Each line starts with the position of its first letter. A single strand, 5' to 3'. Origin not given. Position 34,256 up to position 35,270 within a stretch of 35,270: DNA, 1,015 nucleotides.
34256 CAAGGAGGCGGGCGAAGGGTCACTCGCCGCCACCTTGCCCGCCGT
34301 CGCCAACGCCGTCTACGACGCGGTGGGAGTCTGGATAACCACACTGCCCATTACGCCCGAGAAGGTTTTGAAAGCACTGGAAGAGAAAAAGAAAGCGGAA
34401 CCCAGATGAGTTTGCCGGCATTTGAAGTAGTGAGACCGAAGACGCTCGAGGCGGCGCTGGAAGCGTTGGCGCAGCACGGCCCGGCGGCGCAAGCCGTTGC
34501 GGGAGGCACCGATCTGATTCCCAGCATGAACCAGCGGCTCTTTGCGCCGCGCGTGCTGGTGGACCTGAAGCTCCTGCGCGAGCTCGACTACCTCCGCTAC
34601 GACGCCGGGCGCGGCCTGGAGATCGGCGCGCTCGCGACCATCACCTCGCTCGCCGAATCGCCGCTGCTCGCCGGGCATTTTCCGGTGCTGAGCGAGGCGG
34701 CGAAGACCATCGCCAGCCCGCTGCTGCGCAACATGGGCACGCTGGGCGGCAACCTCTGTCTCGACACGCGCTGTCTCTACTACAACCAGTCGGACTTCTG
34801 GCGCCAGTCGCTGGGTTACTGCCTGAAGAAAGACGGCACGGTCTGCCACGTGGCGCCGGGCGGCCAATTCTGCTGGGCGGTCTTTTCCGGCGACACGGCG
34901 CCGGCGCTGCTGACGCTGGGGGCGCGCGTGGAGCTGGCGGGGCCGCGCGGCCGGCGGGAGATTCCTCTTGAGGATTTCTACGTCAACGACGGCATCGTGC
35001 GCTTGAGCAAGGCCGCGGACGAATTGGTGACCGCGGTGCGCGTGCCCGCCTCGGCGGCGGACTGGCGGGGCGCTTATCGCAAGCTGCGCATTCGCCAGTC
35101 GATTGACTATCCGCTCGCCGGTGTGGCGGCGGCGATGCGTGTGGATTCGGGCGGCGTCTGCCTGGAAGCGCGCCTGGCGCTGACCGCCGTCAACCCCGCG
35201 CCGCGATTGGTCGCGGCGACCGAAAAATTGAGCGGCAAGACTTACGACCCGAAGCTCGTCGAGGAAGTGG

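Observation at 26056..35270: Hybrid aryl-CoA cluster: BoxB-like oxygenase and Dch-like hydratase with a 4-hydroxybenzoyl-CoA-reductase-like Mo enzyme, but no BoxA, BoxC or benzoyl-CoA reductase in view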

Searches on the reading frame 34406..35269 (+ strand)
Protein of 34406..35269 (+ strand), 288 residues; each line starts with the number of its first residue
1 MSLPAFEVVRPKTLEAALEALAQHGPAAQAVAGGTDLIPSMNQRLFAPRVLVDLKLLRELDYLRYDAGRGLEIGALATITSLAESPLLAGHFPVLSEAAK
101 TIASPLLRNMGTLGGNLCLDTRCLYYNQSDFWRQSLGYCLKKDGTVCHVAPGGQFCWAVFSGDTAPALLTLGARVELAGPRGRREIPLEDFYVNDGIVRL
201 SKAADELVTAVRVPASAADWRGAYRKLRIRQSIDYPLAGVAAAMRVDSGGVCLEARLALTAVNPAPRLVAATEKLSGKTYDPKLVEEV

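Call 6: search_protein_families(library=pfam, proteins=[window:34406-35269:+], max_evalue=0.001)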
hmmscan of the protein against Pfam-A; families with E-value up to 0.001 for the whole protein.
window:34406-35269:+ (288 aa): 2 families
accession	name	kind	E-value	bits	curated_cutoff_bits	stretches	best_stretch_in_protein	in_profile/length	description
PF00941.27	FAD_binding_5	-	9.4e-46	156.2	27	1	5-215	2-169/170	FAD binding domain in molybdopterin dehydrogenase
PF03450.22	CO_deh_flav_C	-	1.2e-06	29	25.5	1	223-287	2-65/102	CO dehydrogenase flavoprotein C-terminal domain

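Call 7: search_protein_families(library=ncbifam, proteins=[window:34406-35269:+], max_evalue=0.001)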
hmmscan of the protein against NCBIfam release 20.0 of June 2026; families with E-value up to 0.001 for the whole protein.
window:34406-35269:+ (288 aa): 7 families
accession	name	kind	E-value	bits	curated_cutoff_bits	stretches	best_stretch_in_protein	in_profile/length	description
TIGR03195.1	4hydrxCoA_B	equivalog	9.6e-95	317.4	404.55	1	3-287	2-282/321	4-hydroxybenzoyl-CoA reductase subunit beta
NF043083.1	XdhB_XDHase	equivalog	3.3e-45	154.4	310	2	8-118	7-116/289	xanthine dehydrogenase subunit XdhB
NF007427.0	PRK09971.1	equivalog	4.7e-43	147.5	287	2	8-118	7-116/292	xanthine dehydrogenase FAD-binding subunit XdhB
NF041019.1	glyceraldDH_beta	equivalog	3.9e-41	141.1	350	2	4-118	4-116/280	glyceraldehyde dehydrogenase subunit beta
TIGR02963.1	xanthine_xdhA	equivalog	2.4e-29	102.3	467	2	152-287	297-431/468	xanthine dehydrogenase small subunit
TIGR03199.1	pucC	equivalog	2.4e-23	82.8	306.05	2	11-118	1-107/264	xanthine dehydrogenase subunit C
TIGR03312.1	Se_sel_red_FAD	hypoth_equivalog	6.5e-08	32.1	241.5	1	9-118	5-107/257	molybdopterin-dependent oxidoreductase FAD-binding subunit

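Call 31: search_solved_structures(query=window:34406-35269:+, max_evalue=1e-10, show_alignments=1)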
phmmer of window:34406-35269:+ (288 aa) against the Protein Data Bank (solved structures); distinct sequences matched with E-value up to 1e-10: 13.
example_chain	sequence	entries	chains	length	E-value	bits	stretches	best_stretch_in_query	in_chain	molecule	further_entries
1rm6_B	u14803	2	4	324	4.2e-62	213.5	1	4-282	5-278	4-hydroxybenzoyl-CoA reductase beta subunit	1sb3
3hrd_C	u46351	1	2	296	1.9e-34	122.8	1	5-119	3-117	Nicotinate dehydrogenase FAD-subunit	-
1ffu_C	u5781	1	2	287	1.6e-32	116.4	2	3-118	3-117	CUTM, FLAVOPROTEIN OF CARBON MONOXIDE DEHYDROGENASE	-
1ffv_C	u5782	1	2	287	3.1e-31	112.2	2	3-118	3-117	CUTM, FLAVOPROTEIN OF CARBON MONOXIDE DEHYDROGENASE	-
5y6q_B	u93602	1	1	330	3.1e-30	108.9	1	15-283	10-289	Aldehyde oxidase medium subunit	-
1zxi_C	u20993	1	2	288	1.4e-28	103.6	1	5-117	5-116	Carbon monoxide dehydrogenase medium chain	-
1n5w_C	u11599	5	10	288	1.9e-28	103.1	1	5-117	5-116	Carbon monoxide dehydrogenase medium chain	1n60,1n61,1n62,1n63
4zoh_B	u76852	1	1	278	5.9e-26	94.9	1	4-118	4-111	Putative oxidoreductase FAD-binding subunit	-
8uem_B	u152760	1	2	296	1.4e-24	90.4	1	5-119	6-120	Carbon monoxide dehydrogenase medium chain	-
5g5g_B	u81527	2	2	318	3.6e-24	89.1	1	14-262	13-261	PUTATIVE XANTHINE DEHYDROGENASE YAGR MOLYBDENUM-BINDING SU SUBUNIT | Aldehyde oxidoreductase FAD-binding subunit PaoB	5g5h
7dqx_B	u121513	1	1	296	6.3e-24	88.3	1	2-118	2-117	6-hydroxypseudooxynicotine dehydrogenase complex subunit alpha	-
7dqx_E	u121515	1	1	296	6.3e-24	88.3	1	2-118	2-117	6-hydroxypseudooxynicotine dehydrogenase complex subunit alpha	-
1t3q_C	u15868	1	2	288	1.8e-21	80.2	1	1-118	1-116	quinoline 2-oxidoreductase medium subunit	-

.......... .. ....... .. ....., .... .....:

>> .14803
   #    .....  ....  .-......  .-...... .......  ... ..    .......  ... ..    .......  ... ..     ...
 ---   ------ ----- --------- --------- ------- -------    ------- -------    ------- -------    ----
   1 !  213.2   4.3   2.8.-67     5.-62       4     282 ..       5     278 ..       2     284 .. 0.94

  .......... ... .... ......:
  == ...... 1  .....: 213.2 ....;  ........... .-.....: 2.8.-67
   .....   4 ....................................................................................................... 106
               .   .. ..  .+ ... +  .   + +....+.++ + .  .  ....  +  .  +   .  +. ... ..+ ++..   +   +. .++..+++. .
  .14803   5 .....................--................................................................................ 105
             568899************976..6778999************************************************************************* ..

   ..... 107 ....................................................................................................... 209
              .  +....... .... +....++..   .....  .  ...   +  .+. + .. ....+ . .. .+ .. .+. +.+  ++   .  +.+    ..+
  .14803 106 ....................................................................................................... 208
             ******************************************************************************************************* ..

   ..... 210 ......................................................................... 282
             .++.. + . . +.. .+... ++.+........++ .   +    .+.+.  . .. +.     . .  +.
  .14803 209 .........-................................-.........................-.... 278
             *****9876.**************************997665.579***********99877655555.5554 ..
